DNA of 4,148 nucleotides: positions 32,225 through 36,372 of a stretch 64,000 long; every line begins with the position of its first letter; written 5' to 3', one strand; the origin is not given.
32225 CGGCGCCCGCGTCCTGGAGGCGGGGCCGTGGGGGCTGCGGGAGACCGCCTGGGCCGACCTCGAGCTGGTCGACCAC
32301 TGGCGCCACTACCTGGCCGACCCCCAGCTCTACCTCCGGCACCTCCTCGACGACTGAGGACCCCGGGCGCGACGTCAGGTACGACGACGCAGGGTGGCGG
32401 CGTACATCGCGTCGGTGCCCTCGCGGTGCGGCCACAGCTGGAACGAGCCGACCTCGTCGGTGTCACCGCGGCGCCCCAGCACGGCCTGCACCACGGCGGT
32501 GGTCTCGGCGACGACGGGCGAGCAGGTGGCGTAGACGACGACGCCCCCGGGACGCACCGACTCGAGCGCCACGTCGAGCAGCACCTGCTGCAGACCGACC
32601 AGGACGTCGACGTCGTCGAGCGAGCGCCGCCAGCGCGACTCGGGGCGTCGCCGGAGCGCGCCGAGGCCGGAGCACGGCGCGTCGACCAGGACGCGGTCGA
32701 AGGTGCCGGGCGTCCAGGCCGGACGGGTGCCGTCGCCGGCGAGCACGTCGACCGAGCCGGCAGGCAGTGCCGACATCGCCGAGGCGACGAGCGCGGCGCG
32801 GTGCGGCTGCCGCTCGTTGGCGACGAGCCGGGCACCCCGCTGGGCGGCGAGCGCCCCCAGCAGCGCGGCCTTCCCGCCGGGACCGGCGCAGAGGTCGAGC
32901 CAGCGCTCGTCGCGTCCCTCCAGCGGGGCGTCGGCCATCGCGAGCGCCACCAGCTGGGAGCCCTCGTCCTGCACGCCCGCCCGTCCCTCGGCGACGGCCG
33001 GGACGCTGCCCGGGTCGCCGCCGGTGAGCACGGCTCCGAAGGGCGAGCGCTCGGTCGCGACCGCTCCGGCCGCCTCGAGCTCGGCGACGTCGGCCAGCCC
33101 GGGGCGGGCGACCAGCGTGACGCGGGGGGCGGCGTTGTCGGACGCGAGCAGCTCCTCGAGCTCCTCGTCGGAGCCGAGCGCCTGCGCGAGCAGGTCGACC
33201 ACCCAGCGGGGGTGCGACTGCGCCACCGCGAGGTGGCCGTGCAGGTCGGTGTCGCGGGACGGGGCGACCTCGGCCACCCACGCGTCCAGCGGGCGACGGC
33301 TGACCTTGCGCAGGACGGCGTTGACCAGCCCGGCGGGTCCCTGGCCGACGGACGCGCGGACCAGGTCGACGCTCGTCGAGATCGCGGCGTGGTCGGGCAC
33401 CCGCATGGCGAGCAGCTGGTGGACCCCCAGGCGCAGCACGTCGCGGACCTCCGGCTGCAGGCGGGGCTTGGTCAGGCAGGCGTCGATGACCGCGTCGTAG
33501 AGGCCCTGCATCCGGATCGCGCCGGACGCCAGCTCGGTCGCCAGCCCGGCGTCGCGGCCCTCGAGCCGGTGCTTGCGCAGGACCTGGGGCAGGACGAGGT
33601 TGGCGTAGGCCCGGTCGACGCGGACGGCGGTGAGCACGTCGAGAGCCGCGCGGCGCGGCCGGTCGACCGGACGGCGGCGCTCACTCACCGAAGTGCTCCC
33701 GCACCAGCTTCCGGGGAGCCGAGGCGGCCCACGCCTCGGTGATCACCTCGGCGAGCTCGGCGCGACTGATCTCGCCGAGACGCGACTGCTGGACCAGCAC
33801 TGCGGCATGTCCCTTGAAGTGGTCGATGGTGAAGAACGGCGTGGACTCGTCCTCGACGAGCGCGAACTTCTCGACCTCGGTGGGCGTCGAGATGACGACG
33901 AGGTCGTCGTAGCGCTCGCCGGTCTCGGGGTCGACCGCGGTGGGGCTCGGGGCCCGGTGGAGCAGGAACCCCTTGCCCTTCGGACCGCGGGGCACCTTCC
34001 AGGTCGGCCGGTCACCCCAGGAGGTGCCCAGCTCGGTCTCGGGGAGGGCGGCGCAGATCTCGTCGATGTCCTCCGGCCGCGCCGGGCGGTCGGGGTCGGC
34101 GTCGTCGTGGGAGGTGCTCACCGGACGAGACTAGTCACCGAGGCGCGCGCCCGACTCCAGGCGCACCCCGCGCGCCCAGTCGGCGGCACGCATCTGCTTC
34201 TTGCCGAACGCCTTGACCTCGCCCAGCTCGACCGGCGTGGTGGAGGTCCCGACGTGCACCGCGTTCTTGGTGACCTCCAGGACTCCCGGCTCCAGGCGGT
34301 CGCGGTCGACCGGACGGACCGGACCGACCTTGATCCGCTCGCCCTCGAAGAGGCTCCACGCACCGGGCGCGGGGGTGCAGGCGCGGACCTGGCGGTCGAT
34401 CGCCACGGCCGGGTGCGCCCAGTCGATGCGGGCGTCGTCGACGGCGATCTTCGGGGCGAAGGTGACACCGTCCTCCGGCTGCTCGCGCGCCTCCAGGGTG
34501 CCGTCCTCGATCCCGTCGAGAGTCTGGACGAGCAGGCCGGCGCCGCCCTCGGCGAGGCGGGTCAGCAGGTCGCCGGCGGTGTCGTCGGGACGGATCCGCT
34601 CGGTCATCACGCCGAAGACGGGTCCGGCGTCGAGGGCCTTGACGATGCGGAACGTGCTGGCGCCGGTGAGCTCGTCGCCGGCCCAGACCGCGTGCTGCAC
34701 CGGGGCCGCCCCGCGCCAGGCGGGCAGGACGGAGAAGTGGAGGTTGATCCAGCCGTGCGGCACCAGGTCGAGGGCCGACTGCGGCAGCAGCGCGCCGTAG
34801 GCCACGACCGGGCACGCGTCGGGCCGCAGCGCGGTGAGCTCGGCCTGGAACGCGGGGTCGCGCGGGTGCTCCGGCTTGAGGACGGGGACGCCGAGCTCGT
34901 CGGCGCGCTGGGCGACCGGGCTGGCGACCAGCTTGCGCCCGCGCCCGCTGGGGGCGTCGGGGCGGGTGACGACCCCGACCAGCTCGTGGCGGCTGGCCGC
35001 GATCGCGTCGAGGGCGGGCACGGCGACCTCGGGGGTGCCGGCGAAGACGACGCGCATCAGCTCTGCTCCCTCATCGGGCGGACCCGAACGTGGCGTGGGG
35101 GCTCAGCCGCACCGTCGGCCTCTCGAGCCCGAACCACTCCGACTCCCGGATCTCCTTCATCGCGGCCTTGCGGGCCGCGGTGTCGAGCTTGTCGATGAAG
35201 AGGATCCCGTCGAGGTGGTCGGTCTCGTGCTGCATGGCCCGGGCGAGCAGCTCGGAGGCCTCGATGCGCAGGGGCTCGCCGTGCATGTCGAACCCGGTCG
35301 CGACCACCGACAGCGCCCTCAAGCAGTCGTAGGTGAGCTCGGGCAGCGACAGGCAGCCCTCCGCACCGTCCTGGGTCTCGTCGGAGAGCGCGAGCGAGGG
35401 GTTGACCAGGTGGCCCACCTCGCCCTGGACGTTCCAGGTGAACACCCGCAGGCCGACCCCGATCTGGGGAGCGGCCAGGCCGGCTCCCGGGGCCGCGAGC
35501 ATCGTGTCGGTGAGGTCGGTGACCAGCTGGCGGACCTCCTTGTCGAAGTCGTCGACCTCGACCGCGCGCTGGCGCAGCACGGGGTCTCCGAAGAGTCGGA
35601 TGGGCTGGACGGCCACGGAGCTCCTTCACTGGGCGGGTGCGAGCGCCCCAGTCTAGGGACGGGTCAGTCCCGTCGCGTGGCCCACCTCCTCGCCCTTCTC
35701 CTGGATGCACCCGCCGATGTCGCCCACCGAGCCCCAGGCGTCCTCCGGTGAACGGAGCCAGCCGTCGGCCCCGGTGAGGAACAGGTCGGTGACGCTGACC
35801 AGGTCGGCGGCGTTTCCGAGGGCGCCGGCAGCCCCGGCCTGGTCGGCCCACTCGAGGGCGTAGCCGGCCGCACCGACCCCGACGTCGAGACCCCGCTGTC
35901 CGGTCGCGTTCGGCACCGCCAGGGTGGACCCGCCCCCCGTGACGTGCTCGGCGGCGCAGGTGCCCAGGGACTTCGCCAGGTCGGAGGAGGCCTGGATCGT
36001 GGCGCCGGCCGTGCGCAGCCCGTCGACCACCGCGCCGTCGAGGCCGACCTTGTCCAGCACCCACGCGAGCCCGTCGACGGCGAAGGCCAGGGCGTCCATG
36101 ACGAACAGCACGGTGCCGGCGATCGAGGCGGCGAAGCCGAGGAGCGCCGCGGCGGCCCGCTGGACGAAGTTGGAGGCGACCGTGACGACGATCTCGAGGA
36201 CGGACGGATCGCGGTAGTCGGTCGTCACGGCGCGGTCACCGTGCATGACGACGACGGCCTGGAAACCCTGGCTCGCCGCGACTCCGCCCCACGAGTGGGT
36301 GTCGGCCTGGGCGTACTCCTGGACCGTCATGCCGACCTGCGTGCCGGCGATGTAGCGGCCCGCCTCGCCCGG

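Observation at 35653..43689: Giant doubly membrane-anchored surface protein between def and priA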

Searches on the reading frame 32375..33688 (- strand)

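Call 6: search_protein_families(library=ncbifam, proteins=[window:32375-33688:-], max_evalue=0.01)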
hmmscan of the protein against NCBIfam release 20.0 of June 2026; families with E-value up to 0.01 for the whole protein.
window:32375-33688:- (437 aa): 10 families
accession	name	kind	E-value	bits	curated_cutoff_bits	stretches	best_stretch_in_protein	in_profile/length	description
NF011493.0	PRK14901.1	equivalog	1.6e-79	267.8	540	1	10-436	4-446/447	16S rRNA (cytosine(967)-C(5))-methyltransferase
NF011494.0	PRK14902.1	equivalog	9.1e-72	242.2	319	1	10-410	4-401/444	16S rRNA (cytosine(967)-C(5))-methyltransferase RsmB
TIGR00563.1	rsmB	equivalog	1.7e-66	225.2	269.05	1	12-436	1-436/437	16S rRNA (cytosine(967)-C(5))-methyltransferase RsmB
NF008149.0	PRK10901.1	equivalog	7e-59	199.9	375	1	14-436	15-433/434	16S rRNA (cytosine(967)-C(5))-methyltransferase RsmB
NF011495.0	PRK14903.1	equivalog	5e-45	154.1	503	1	42-405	34-383/431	16S rRNA (cytosine(967)-C(5))-methyltransferase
TIGR00446.1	nop2p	subfamily_domain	1.5e-29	103.1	210.45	1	227-413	43-224/264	NOL1/NOP2/sun family putative RNA methylase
NF008898.0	PRK11933.1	equivalog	3.5e-21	75.3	588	1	237-413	97-271/480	16S rRNA (cytosine(1407)-C(5))-methyltransferase RsmF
NF041567.1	mtaseRsmF_Thermus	equivalog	1.1e-19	70.4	690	1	226-409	63-241/443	16S rRNA (cytosine(1407)-C(5))-methyltransferase RsmF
NF040814.1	tRNA_cyt_mtase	equivalog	8.6e-18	64.4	550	1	261-404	107-249/305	tRNA (cytosine(49)-C(5))-methyltransferase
TIGR01951.1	nusB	equivalog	1.2e-11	45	88.35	1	11-131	5-129/131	transcription antitermination factor NusB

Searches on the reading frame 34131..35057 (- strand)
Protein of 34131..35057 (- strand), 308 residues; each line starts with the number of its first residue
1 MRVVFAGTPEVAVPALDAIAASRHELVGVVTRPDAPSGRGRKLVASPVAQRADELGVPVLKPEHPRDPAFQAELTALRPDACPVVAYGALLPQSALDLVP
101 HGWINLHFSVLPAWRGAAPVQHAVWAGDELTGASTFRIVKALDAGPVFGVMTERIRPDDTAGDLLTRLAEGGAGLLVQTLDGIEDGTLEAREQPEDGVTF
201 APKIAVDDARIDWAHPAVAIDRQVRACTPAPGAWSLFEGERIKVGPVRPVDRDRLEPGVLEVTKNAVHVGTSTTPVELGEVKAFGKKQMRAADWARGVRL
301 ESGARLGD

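Call 6: search_protein_families(library=ncbifam, proteins=[window:34131-35057:-], max_evalue=0.01)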
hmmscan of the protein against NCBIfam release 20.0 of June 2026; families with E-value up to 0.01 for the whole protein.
window:34131-35057:- (308 aa): 6 families
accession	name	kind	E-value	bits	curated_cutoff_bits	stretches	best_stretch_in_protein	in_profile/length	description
TIGR00460.1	fmt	equivalog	5.2e-69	232.8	201.5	1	1-300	1-306/315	methionyl-tRNA formyltransferase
NF005414.0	PRK06988.1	equivalog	1.8e-35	122.4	316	1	2-280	4-284/311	formyltransferase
NF005998.1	PRK08125.1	equivalog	3.3e-34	118.3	777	1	3-282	4-280/649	bifunctional UDP-4-amino-4-deoxy-L-arabinose formyltransferase/UDP-glucuronic acid oxidase ArnA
NF004684.0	PRK06027.1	subfamily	6.3e-10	39.2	223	1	76-165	163-252/286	formyltetrahydrofolate deformylase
TIGR00655.1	PurU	equivalog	4.6e-08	33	285.95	1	86-164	168-246/280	formyltetrahydrofolate deformylase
TIGR00639.1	PurN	equivalog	5.6e-08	32.6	150.1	1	70-181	71-182/192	phosphoribosylglycinamide formyltransferase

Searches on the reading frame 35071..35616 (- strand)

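Call 6: search_protein_families(library=ncbifam, proteins=[window:35071-35616:-], max_evalue=0.01)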
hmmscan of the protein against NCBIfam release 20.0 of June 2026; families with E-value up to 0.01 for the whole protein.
window:35071-35616:- (181 aa): 6 families
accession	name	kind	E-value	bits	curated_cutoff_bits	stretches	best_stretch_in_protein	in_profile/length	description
NF001159.1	PRK00150.1-3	subfamily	1.3e-53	181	125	1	3-161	2-167/167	peptide deformylase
NF009483.0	PRK12846.1-4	equivalog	3e-37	128.1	267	1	1-161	1-173/193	peptide deformylase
TIGR00079.1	pept_deformyl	equivalog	2.7e-36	124.5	103.95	1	9-156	7-159/161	peptide deformylase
NF009484.0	PRK12846.1-5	equivalog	8e-29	100.5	190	1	1-155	1-158/165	peptide deformylase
NF011189.0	PRK14595.1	equivalog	2.6e-23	82.5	232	1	1-147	1-149/162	peptide deformylase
NF006670.0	PRK09218.1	equivalog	7e-14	52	162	1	14-139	12-135/136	peptide deformylase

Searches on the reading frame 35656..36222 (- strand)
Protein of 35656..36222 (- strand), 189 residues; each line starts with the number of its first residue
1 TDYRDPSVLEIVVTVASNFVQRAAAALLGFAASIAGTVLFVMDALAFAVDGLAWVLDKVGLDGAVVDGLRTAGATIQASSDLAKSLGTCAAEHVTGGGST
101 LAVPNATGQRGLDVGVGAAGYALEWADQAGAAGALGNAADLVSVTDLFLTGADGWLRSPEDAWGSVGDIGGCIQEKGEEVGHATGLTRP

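Call 29: search_protein_families(library=pfam, proteins=[window:35656-36222:-], max_evalue=10)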
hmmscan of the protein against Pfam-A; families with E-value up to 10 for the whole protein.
window:35656-36222:- (189 aa): 0 families

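Call 68: search_solved_structures(query=A5, max_evalue=10, show_alignments=2)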
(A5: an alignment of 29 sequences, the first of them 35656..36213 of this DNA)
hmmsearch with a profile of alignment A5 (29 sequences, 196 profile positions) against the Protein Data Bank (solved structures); distinct sequences matched with E-value up to 10: 2.
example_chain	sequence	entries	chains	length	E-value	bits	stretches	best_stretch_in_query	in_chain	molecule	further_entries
5lfd_A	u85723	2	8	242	1.5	12.1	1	47-119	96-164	Allantoin racemase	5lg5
7ri3_A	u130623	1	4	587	3.5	10.9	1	126-168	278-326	Diphtheria_T domain-containing protein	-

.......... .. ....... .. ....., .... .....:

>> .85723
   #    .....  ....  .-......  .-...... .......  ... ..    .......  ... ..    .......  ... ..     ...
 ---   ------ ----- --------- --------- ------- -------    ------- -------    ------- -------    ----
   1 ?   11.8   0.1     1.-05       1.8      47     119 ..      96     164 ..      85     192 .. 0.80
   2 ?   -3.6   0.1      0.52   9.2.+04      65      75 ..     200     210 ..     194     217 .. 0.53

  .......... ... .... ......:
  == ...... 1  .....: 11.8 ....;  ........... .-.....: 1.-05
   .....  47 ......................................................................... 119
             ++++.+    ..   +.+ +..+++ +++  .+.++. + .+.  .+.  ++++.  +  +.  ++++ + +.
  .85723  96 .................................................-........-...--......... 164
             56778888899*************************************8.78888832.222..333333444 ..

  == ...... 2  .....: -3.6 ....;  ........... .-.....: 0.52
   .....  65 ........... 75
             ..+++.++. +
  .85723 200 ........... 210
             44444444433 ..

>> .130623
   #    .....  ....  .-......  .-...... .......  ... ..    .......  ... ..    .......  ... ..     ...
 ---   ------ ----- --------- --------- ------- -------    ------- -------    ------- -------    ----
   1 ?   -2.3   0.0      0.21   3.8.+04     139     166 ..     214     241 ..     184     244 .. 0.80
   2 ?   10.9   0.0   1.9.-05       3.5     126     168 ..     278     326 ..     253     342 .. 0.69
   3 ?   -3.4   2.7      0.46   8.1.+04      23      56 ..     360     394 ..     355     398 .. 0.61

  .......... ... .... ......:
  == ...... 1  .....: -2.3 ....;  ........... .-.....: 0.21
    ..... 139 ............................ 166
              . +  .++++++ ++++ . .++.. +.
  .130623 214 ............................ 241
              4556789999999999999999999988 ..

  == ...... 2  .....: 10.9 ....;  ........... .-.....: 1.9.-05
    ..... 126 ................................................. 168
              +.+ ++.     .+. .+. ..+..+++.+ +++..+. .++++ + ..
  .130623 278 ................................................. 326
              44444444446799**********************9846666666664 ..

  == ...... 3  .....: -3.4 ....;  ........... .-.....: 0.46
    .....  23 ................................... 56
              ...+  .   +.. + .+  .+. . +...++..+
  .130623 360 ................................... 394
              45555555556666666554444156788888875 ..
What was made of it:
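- On Pore-forming colicin / diphtheria-T-type helical domains: The PDB profile search gave a best E-value of 1.5, and 3.5 for a Diphtheria_T-domain protein (call 68).
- The PDB profile search gave a best E-value of 1.5, with a Diphtheria_T-domain protein at only 3.5 (call 68).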

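Call 69: find_homologous_proteins(query=A5, max_evalue=0.001)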
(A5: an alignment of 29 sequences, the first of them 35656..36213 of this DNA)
Query A5 (29 sequences): 8000 candidates shared short words with the query, none scored E <= 0.001.
